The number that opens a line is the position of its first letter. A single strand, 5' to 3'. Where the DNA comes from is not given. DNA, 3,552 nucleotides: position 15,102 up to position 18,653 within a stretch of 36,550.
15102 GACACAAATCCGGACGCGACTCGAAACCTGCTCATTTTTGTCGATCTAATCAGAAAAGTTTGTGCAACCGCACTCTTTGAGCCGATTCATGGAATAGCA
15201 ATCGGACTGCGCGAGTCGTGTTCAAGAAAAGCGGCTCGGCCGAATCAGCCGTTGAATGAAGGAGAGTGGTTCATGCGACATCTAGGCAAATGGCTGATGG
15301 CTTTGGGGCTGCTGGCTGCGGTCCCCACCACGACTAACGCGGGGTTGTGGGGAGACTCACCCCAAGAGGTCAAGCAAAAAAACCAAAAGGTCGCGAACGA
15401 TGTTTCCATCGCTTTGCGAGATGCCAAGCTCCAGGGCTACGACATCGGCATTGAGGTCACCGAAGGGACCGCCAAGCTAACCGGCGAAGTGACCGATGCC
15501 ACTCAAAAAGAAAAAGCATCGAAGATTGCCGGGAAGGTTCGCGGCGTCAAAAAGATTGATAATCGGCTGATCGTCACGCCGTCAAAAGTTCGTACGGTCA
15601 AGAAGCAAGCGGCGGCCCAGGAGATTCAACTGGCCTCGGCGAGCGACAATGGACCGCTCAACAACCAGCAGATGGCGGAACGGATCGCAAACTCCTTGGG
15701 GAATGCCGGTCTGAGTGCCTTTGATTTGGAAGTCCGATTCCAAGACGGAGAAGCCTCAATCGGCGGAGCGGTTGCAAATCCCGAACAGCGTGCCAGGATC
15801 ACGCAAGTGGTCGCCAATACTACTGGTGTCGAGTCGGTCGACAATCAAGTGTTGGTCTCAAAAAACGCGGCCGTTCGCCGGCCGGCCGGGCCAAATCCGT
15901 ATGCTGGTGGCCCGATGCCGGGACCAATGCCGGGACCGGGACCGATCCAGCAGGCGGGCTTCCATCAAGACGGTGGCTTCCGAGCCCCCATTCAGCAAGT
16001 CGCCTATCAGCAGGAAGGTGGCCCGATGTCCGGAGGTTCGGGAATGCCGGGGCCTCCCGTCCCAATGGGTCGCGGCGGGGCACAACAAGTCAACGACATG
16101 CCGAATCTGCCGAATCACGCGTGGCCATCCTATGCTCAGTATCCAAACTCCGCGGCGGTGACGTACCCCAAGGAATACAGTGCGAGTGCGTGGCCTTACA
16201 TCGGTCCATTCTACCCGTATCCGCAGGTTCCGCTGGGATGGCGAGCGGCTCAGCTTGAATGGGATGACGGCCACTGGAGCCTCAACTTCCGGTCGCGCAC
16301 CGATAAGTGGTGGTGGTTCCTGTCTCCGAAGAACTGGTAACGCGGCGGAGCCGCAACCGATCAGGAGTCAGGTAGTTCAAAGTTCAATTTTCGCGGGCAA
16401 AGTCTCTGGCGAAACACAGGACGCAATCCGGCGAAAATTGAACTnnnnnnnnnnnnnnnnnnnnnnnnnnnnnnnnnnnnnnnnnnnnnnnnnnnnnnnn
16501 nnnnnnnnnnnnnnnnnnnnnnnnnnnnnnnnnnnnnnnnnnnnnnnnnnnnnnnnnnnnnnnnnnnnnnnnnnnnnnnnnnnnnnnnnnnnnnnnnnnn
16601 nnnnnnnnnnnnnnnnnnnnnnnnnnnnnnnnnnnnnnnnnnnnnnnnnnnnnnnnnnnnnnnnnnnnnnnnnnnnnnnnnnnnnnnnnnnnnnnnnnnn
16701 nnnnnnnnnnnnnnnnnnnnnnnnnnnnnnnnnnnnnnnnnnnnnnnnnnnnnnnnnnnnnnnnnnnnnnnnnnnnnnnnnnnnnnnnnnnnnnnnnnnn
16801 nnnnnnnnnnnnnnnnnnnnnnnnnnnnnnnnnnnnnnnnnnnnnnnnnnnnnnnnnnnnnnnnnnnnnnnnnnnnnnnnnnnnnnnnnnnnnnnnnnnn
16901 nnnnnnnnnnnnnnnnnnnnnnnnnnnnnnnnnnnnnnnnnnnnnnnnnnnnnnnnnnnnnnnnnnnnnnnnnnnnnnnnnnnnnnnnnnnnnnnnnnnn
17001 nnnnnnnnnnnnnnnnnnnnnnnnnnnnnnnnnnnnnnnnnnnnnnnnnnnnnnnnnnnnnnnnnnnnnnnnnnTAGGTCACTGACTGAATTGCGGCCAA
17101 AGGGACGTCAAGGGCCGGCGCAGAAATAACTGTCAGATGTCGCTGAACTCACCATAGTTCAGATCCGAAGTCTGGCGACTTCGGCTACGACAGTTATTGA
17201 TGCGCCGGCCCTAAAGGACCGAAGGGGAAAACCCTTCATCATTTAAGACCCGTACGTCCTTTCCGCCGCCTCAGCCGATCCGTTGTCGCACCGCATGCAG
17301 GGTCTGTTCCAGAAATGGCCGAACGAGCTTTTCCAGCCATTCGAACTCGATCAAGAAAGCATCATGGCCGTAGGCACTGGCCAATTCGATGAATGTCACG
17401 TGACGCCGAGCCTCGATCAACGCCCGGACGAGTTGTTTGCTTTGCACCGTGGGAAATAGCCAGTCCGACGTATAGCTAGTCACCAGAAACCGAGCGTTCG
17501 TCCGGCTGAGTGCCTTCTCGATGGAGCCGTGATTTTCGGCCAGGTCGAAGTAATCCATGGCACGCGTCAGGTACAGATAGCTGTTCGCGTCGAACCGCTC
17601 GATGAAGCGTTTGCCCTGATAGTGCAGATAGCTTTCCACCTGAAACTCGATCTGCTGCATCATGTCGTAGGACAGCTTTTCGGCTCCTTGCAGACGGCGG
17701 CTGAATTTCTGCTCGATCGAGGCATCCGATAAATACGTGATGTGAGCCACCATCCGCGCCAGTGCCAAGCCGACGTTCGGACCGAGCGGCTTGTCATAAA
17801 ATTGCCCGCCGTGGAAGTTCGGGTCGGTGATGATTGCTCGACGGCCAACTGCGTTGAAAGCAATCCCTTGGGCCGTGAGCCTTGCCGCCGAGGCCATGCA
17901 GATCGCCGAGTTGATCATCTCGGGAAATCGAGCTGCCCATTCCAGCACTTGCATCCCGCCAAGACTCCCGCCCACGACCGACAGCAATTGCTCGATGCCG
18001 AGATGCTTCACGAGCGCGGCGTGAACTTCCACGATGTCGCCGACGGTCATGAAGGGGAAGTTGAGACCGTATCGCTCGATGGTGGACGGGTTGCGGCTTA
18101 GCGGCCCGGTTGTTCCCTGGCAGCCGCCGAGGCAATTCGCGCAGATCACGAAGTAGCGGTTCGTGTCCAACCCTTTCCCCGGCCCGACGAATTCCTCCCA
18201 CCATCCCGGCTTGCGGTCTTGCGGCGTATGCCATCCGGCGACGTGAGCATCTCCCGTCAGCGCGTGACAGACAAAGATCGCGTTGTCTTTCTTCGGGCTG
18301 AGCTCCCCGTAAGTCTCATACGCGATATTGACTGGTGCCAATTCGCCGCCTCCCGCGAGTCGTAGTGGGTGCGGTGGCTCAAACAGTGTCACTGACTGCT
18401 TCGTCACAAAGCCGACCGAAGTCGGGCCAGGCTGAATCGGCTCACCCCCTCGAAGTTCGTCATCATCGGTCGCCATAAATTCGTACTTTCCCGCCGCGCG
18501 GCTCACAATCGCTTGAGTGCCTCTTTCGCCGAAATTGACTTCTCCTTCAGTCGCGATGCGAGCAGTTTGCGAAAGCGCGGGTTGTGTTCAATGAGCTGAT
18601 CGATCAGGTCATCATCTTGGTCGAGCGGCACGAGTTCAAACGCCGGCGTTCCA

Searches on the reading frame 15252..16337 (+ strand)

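Call 46: search_protein_families(library=pfam, proteins=[window:15252-16337:+], max_evalue=0.001)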
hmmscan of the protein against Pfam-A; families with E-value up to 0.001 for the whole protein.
window:15252-16337:+ (362 aa): 2 families
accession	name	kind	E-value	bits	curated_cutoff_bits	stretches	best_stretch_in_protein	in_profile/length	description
PF04972.22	BON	-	4.3e-23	81.8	27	2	55-110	13-69/69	BON domain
PF21937.1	Yop-YscD_ppl_2nd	-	0.00017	21.6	27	0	149-200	12-64/67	YscD/CdsD-like Bon-like domain 2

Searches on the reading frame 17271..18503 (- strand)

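Call 47: search_protein_families(library=pfam, proteins=[window:17271-18503:-], max_evalue=0.001)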
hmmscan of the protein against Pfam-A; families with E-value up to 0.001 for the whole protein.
window:17271-18503:- (410 aa): 1 family
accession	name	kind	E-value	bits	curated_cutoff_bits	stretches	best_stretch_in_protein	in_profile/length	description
PF00561.26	Abhydrolase_1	-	3.9e-19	69.7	25.8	1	75-383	2-241/245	alpha/beta hydrolase fold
